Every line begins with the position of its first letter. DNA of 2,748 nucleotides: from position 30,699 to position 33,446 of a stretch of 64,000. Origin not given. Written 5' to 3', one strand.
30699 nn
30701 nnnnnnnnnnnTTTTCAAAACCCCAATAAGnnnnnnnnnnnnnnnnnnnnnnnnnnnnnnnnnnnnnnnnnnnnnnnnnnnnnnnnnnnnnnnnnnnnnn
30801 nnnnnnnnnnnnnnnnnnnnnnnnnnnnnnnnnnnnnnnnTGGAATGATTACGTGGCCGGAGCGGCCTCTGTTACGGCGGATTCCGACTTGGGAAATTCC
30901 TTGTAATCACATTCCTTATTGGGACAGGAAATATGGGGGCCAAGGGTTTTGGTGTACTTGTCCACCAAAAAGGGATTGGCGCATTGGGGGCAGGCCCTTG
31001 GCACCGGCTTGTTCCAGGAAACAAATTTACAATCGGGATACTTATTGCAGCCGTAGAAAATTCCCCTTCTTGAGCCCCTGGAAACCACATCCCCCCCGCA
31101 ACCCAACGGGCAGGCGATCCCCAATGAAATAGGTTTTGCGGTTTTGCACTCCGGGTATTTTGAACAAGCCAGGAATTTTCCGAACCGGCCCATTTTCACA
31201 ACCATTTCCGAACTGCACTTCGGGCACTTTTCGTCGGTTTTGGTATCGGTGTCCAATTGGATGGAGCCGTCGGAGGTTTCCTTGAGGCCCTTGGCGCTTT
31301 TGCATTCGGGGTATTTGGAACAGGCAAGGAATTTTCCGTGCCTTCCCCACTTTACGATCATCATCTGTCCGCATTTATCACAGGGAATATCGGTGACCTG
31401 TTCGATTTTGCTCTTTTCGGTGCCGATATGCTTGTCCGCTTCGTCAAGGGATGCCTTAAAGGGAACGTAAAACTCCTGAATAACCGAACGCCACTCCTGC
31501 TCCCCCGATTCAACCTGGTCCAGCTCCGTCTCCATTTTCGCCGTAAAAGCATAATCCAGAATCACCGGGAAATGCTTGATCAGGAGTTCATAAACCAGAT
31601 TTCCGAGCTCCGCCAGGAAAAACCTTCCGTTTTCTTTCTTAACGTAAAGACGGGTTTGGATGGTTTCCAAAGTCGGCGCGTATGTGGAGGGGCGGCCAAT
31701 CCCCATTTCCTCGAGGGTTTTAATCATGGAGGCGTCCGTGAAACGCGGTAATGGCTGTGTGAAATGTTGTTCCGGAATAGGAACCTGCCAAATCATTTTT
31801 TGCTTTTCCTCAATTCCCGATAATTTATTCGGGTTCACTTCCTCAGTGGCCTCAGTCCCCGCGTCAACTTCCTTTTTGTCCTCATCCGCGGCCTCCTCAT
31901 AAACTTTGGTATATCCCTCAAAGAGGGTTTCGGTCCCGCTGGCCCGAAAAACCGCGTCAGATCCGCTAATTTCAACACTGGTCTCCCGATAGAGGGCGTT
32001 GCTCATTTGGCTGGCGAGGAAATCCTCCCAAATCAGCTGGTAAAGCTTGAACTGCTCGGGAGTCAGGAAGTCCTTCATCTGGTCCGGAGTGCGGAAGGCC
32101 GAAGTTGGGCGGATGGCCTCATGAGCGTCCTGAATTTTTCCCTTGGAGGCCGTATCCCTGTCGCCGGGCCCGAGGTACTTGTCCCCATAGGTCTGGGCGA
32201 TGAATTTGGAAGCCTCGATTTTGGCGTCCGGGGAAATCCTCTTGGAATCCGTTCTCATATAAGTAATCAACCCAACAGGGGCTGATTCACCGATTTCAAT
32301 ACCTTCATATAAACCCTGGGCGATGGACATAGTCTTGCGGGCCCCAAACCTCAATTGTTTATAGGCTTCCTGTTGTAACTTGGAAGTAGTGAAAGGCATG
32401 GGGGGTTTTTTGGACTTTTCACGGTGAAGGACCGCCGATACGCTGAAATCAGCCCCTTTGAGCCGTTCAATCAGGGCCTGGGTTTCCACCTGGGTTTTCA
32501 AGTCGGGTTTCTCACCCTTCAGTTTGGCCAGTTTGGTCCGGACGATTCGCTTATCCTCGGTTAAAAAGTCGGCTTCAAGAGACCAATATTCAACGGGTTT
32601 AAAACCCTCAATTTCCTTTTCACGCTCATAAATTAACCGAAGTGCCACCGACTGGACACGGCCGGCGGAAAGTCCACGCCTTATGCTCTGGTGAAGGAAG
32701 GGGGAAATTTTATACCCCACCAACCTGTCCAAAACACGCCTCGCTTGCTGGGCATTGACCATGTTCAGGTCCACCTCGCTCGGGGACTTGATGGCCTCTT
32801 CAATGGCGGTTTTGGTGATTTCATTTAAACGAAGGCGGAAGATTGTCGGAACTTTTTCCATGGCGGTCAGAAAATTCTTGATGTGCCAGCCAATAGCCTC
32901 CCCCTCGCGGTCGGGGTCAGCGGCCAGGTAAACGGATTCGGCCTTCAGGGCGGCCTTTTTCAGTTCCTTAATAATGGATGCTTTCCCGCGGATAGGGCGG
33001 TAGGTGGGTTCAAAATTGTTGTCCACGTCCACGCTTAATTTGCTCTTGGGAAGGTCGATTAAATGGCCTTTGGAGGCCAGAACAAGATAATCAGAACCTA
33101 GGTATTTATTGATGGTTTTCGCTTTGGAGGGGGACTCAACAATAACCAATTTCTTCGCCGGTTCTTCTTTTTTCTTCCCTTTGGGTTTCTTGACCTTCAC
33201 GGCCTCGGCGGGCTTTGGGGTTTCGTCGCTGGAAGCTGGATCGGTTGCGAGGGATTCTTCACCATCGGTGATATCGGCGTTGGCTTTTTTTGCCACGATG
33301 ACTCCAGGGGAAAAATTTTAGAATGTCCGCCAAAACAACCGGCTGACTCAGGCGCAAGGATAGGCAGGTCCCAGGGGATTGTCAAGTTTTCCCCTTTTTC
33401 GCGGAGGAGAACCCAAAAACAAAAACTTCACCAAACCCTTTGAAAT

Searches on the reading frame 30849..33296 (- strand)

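Call 26: search_protein_families(library=pfam, proteins=[window:30849-33296:-], max_evalue=0.001)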
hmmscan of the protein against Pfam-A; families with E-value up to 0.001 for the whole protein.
window:30849-33296:- (815 aa): 3 families
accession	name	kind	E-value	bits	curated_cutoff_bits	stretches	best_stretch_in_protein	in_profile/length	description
PF01131.25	Topoisom_bac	-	2.9e-116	389.3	35.1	1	175-607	2-411/411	DNA topoisomerase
PF01396.24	Zn_ribbon_Top1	-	9.1e-41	137.8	32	3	688-723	1-36/39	Topoisomerase DNA binding C4 zinc finger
PF01751.28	Toprim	-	3.8e-23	81.9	23.1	1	49-160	1-96/96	Toprim domain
